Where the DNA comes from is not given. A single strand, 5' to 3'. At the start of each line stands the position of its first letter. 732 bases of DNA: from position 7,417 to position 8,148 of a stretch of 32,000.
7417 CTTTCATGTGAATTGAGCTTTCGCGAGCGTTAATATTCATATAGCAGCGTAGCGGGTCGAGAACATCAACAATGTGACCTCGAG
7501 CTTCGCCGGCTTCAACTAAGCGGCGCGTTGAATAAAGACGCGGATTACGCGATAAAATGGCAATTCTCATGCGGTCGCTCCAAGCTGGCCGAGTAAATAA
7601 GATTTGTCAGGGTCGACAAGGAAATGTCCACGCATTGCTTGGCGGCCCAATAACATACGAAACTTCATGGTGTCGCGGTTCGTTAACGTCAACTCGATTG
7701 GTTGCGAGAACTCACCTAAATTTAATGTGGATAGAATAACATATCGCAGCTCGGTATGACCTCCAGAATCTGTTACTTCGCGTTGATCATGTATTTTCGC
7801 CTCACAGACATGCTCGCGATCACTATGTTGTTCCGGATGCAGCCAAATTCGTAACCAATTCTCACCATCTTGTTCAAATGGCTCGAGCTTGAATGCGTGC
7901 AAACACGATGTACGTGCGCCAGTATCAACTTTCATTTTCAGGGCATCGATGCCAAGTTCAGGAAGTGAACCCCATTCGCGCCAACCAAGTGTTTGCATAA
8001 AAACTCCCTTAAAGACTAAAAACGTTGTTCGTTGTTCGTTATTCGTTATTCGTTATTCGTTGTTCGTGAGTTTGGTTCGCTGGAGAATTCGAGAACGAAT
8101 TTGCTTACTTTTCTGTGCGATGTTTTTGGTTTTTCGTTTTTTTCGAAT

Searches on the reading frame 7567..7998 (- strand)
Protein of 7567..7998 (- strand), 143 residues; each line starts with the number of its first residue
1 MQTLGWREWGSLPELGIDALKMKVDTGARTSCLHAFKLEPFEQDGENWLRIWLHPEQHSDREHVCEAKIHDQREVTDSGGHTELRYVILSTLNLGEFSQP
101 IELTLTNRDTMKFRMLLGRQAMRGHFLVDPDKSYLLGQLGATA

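Call 50: find_encoding_contigs(protein=window:7567-7998:-, flank=500, max_places=10)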
Protein window:7567-7998:- (143 aa): 11 contigs read that carry it; 4 places shown.
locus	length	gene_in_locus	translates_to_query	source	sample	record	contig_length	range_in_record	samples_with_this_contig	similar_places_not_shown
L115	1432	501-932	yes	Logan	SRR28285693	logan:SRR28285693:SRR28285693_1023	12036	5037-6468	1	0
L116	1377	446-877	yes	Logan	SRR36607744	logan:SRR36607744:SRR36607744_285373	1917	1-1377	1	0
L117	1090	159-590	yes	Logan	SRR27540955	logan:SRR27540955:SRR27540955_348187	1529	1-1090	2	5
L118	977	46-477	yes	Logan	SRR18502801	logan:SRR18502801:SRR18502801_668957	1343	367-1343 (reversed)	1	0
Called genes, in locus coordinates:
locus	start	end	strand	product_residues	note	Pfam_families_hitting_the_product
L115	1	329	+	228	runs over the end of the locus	PF11201:DUF2982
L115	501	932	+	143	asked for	PF05618:RimB-like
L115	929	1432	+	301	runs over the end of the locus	PF18030:Rimk_N, PF14397:ATPgrasp_ST (faint), PF02655:ATP-grasp_3 (weak), PF02955:GSH-S_ATP, PF08443:RimK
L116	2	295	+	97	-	?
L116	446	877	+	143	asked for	PF05618:RimB-like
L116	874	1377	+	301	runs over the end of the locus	PF18030:Rimk_N, PF14397:ATPgrasp_ST (faint), PF02655:ATP-grasp_3 (weak), PF02955:GSH-S_ATP, PF08443:RimK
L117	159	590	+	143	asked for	PF05618:RimB-like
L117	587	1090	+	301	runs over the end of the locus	PF18030:Rimk_N, PF14397:ATPgrasp_ST (faint), PF02655:ATP-grasp_3 (weak), PF02955:GSH-S_ATP, PF08443:RimK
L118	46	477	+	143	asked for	PF05618:RimB-like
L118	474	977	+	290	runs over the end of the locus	?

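Call 56: find_homologous_proteins(query=window:7567-7998:-, max_evalue=1e-30)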
Query window:7567-7998:- (143 aa): 7061 proteins with E <= 1e-30 among 7617 candidates; the best 120 are listed.
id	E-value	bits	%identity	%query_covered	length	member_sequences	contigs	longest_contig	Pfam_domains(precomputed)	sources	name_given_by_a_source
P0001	2.4e-93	328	100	100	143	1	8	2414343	PF05618.18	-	-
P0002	2.2e-92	325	99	100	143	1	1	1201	PF05618.18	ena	-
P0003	1.4e-91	322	99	100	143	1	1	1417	PF05618.18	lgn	-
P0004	6.3e-87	307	94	100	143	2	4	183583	PF05618.18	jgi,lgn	jgi:Uncharacterized protein conserved in archaea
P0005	4.8e-86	304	92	100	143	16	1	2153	PF05618.18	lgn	-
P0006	6.0e-85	300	90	100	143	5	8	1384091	PF05618.18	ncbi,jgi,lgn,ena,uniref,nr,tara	ncbi:ATP-dependent zinc protease [Pseudidiomarina gelatinasegens]|jgi:hypothetical protein|uniref:AT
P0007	5.7e-84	297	90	100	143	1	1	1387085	PF05618.18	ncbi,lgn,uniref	ncbi:ATP-dependent zinc protease [Pseudidiomarina sp.]|uniref:ATP-dependent zinc protease family pro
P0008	1.6e-82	293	91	100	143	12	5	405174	PF05618.18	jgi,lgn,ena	jgi:hypothetical protein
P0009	1.3e-79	283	85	100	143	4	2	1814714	PF05618.18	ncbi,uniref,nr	ncbi:ribosomal protein S6 modification protein [Pseudidiomarina salinarum]|uniref:Ribosomal protein 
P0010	1.1e-77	277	84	99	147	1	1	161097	PF05618.18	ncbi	-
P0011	4.8e-77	275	84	100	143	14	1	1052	PF05618.18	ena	-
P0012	6.5e-77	274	84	100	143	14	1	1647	PF05618.18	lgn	-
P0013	1.2e-76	273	86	97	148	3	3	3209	PF05618.18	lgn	-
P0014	1.8e-76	273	83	100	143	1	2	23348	PF05618.18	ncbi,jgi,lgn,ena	jgi:hypothetical protein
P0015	4.3e-76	272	84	100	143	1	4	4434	PF05618.18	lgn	-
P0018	1.5e-75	270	83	98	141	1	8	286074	PF05618.18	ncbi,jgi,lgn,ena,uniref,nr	ncbi:ribosomal protein S6 modification protein [Pseudidiomarina atlantica]|jgi:hypothetical protein|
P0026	1.0e-74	267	83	97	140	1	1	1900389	PF05618.18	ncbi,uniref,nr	ncbi:ATP-dependent zinc protease [Pseudidiomarina homiensis]|uniref:ATP-dependent zinc protease n=1 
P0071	1.5e-62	228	72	97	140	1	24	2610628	PF05618.18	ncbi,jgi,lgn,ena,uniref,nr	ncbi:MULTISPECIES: ATP-dependent zinc protease [Idiomarina]|jgi:hypothetical protein|uniref:ATP-depe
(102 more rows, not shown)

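Call 57: find_encoding_contigs(protein=P0006, flank=450, max_places=2)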
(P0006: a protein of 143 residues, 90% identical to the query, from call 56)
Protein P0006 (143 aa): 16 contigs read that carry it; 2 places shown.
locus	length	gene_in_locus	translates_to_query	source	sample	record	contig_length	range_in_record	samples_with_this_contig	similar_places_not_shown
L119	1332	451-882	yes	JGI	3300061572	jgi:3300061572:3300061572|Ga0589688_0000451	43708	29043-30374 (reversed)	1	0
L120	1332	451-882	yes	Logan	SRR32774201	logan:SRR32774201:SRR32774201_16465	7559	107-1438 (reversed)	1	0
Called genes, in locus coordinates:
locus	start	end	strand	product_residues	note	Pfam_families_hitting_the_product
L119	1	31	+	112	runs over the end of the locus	-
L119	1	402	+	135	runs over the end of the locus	PF11201:DUF2982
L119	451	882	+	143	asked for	PF05618:RimB-like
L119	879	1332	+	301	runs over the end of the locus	PF18030:Rimk_N, PF14397:ATPgrasp_ST (faint), PF02655:ATP-grasp_3, PF02955:GSH-S_ATP, PF08443:RimK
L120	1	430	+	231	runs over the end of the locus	PF11201:DUF2982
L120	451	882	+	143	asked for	PF05618:RimB-like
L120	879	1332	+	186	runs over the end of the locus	?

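Call 58: find_encoding_contigs(protein=P0018, flank=450, max_places=2)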
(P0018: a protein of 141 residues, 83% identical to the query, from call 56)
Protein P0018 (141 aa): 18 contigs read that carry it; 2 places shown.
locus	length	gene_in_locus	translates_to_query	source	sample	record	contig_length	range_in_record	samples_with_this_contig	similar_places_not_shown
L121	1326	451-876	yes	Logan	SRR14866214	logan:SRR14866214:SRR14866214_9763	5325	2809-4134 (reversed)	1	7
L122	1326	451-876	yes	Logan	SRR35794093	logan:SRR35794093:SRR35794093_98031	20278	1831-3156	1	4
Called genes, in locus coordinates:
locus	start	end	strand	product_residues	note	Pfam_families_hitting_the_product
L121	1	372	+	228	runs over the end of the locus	PF11201:DUF2982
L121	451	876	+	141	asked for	PF05618:RimB-like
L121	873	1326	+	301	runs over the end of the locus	PF18030:Rimk_N, PF14397:ATPgrasp_ST (faint), PF02655:ATP-grasp_3, PF02955:GSH-S_ATP, PF08443:RimK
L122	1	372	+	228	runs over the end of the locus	PF11201:DUF2982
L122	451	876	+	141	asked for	PF05618:RimB-like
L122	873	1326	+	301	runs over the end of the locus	PF18030:Rimk_N, PF14397:ATPgrasp_ST (faint), PF02655:ATP-grasp_3, PF02955:GSH-S_ATP, PF08443:RimK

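Call 59: find_encoding_contigs(protein=P0026, flank=450, max_places=2)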
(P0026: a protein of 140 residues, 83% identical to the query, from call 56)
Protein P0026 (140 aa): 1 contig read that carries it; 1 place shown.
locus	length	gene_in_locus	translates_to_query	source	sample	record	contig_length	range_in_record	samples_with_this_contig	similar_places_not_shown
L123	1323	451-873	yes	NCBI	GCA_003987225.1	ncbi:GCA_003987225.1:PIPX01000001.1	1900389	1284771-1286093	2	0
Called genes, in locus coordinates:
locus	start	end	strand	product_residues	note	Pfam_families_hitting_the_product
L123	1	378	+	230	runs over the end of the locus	PF11201:DUF2982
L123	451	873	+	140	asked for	PF05618:RimB-like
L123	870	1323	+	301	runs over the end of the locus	PF18030:Rimk_N, PF14397:ATPgrasp_ST (faint), PF02655:ATP-grasp_3 (weak), PF02955:GSH-S_ATP, PF08443:RimK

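Call 60: find_encoding_contigs(protein=P0071, flank=450, max_places=2)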
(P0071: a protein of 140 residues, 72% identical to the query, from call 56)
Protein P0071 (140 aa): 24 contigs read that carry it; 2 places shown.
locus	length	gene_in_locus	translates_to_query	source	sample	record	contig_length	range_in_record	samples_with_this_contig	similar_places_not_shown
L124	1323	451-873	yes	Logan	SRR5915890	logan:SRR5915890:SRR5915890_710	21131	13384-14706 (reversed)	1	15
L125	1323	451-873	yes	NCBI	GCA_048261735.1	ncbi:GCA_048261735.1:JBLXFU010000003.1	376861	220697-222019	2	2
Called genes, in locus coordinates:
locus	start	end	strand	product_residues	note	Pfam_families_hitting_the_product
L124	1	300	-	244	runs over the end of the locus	PF00563:EAL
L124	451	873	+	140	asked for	PF05618:RimB-like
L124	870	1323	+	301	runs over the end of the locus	PF18030:Rimk_N, PF14397:ATPgrasp_ST (faint), PF02655:ATP-grasp_3, PF02955:GSH-S_ATP, PF08443:RimK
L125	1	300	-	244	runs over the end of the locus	PF00563:EAL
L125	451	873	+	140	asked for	PF05618:RimB-like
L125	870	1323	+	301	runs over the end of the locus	PF18030:Rimk_N, PF14397:ATPgrasp_ST (faint), PF02655:ATP-grasp_3, PF02955:GSH-S_ATP, PF08443:RimK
